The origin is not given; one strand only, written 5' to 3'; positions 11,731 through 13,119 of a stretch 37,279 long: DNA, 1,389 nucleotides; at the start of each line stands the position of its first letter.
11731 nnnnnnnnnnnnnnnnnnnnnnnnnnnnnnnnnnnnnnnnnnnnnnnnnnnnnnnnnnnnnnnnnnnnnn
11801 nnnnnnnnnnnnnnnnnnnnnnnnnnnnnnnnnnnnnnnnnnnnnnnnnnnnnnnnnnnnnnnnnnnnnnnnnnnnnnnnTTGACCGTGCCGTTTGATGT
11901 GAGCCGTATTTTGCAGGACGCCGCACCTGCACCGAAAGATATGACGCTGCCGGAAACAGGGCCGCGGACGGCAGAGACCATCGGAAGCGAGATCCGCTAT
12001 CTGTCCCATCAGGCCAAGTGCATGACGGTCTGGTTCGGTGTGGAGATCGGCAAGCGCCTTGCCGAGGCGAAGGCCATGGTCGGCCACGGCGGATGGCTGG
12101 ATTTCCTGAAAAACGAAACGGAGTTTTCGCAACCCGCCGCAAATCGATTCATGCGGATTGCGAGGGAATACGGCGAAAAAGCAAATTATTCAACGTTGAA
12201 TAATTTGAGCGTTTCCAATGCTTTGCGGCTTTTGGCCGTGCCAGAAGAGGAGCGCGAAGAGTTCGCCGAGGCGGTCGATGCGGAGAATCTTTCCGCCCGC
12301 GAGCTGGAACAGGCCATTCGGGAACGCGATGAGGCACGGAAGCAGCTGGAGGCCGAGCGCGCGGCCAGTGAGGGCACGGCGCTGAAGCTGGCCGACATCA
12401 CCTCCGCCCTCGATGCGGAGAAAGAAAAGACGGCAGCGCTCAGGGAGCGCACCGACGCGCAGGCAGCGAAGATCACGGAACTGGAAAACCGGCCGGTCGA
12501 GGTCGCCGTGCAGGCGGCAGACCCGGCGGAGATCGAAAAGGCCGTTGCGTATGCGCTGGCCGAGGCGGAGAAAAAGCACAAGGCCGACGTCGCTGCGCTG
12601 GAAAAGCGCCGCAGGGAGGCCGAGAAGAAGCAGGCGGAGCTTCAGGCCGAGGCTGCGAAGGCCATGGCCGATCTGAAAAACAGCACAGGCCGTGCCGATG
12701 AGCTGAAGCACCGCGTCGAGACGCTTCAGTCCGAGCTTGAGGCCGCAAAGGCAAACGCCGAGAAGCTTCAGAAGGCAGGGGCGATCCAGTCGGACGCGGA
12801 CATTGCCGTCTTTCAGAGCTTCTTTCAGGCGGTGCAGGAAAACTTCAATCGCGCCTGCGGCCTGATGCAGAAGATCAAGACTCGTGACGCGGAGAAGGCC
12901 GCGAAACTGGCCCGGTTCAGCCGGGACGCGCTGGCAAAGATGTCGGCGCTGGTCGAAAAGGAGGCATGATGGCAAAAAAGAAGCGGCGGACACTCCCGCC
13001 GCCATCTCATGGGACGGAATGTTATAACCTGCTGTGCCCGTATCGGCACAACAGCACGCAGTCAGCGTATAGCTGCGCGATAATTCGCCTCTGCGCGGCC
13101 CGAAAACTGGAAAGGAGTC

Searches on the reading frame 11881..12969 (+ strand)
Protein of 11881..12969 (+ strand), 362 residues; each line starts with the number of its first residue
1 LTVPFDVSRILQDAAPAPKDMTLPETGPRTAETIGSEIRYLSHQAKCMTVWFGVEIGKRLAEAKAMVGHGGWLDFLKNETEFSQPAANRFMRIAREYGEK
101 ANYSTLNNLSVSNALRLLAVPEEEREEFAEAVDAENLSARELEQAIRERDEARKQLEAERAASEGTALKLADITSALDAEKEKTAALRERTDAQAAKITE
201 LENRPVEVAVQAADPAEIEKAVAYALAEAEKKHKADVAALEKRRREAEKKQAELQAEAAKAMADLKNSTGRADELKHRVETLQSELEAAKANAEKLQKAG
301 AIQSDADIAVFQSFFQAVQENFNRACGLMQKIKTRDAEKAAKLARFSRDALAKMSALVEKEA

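Call 92: search_protein_families(library=pfam, proteins=[window:11881-12969:+], max_evalue=0.01)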
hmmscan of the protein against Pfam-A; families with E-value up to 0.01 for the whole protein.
window:11881-12969:+ (362 aa): 2 families
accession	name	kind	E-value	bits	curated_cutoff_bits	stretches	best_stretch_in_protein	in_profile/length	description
PF11300.13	DUF3102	-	2.9e-39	134.7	24.4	1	29-149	1-129/129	Protein of unknown function (DUF3102)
PF10473.14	CENP-F_leu_zip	-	0.0075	16.8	34.5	1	260-297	7-44/140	Leucine-rich repeats of kinetochore protein Cenp-F/LEK1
